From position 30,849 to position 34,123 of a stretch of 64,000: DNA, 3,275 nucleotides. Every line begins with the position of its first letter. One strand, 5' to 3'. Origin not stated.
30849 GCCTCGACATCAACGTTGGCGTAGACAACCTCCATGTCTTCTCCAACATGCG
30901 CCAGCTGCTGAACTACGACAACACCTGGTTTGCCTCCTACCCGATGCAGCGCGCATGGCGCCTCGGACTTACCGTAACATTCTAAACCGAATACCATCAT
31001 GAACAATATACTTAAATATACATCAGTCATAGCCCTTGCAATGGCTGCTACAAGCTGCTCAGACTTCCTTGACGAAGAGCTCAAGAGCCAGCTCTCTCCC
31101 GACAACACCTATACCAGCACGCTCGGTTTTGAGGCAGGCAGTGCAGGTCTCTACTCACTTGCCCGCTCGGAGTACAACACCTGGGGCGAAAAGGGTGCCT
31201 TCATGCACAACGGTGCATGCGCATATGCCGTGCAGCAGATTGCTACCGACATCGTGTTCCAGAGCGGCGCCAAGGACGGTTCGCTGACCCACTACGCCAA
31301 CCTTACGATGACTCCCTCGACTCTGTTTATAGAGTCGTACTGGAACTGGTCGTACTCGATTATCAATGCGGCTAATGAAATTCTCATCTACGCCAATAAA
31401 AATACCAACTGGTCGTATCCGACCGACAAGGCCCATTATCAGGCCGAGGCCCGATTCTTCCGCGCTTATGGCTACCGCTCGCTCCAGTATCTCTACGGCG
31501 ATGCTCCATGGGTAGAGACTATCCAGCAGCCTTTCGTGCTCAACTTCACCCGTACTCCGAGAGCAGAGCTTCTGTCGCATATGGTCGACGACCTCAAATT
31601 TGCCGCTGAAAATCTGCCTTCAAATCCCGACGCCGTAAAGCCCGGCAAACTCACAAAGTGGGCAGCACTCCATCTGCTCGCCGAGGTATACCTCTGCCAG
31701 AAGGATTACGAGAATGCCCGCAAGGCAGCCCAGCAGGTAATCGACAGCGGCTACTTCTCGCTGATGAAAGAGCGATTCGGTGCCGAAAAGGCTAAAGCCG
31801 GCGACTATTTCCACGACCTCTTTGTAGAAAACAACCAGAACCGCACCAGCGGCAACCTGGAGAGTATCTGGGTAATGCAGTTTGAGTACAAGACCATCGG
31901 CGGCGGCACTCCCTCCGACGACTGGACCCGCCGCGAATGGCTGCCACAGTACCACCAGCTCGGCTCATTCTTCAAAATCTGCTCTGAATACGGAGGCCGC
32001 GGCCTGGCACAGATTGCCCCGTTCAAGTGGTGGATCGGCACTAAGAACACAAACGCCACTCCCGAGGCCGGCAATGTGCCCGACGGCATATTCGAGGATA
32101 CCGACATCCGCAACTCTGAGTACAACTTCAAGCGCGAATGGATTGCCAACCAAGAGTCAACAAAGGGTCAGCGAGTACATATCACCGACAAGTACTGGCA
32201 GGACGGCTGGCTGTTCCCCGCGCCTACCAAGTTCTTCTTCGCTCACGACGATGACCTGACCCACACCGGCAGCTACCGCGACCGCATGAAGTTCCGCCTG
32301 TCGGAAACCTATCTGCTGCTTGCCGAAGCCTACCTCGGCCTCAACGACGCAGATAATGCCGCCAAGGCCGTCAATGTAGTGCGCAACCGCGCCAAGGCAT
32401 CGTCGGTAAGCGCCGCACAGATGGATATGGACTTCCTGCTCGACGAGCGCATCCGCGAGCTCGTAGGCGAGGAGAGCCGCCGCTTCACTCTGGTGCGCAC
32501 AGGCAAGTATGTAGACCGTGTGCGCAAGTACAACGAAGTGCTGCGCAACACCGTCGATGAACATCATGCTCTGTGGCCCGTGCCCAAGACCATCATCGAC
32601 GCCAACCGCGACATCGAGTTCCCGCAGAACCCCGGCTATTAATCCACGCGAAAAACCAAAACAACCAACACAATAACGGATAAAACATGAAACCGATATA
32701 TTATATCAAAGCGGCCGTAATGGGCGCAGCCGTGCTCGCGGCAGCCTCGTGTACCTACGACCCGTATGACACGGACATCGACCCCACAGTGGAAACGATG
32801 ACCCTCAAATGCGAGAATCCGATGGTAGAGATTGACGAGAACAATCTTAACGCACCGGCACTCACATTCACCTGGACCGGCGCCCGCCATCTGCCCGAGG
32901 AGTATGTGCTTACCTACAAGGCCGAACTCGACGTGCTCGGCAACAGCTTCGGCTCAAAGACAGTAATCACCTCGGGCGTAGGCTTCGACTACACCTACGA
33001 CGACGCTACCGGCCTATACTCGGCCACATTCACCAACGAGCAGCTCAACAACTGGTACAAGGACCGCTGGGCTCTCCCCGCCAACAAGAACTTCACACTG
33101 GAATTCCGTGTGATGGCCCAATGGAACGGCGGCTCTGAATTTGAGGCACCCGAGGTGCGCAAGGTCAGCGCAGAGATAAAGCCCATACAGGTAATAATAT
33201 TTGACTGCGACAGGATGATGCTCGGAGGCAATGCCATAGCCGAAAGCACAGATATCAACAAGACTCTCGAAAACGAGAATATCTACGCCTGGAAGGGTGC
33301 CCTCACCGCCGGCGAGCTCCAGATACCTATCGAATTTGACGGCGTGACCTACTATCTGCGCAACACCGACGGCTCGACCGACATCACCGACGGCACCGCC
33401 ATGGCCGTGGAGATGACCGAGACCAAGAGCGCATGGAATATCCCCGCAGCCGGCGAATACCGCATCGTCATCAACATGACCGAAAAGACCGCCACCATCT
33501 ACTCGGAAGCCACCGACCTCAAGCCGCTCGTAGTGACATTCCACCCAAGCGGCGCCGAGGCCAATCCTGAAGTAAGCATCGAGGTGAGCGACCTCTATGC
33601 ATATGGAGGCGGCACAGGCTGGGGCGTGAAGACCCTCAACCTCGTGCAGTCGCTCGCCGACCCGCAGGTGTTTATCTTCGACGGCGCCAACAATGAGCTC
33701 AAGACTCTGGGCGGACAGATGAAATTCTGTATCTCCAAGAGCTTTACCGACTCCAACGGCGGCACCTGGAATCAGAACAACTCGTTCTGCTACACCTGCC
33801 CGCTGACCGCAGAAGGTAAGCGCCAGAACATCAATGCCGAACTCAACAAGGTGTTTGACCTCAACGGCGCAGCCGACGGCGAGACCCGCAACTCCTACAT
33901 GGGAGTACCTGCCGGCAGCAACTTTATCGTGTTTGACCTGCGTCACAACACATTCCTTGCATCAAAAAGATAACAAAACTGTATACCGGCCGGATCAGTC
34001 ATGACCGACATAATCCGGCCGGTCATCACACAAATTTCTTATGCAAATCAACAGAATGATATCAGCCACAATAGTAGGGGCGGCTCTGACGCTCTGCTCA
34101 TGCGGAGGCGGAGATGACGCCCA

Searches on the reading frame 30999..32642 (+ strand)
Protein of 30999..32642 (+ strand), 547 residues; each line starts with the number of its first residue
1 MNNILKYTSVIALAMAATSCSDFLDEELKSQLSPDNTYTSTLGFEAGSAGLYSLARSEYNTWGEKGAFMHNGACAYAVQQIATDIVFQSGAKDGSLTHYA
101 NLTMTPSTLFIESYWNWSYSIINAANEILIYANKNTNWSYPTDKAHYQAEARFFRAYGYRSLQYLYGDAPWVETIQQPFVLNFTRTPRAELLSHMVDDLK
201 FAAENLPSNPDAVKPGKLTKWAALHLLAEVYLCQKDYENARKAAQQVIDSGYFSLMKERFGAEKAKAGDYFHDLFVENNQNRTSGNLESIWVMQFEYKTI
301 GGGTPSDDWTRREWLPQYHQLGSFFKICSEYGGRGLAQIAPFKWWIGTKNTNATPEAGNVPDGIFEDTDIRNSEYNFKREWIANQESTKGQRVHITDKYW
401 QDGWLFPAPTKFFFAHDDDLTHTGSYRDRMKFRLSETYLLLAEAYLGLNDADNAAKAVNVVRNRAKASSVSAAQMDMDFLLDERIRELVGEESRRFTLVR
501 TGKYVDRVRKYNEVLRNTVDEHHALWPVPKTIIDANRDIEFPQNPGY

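Call 65: search_protein_families(library=pfam, proteins=[window:30999-32642:+], max_evalue=0.00001)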
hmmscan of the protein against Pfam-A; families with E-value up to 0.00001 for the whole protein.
window:30999-32642:+ (547 aa): 2 families
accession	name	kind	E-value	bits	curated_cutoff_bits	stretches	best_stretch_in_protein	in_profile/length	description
PF07980.17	SusD_RagB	-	7.6e-28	98.4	23.1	1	288-547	2-297/297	SusD family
PF14322.12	SusD-like_3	-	5e-16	59.9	27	1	103-232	66-191/191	Starch-binding associating with outer membrane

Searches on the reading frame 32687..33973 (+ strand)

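Call 65: search_protein_families(library=pfam, proteins=[window:32687-33973:+], max_evalue=0.00001)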
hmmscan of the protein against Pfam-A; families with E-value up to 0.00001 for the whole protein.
window:32687-33973:+ (428 aa): 1 family
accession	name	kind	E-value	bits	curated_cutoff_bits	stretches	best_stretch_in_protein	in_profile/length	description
PF14292.12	SusE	-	1.1e-12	48.5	25.2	1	29-142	5-105/106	SusE outer membrane protein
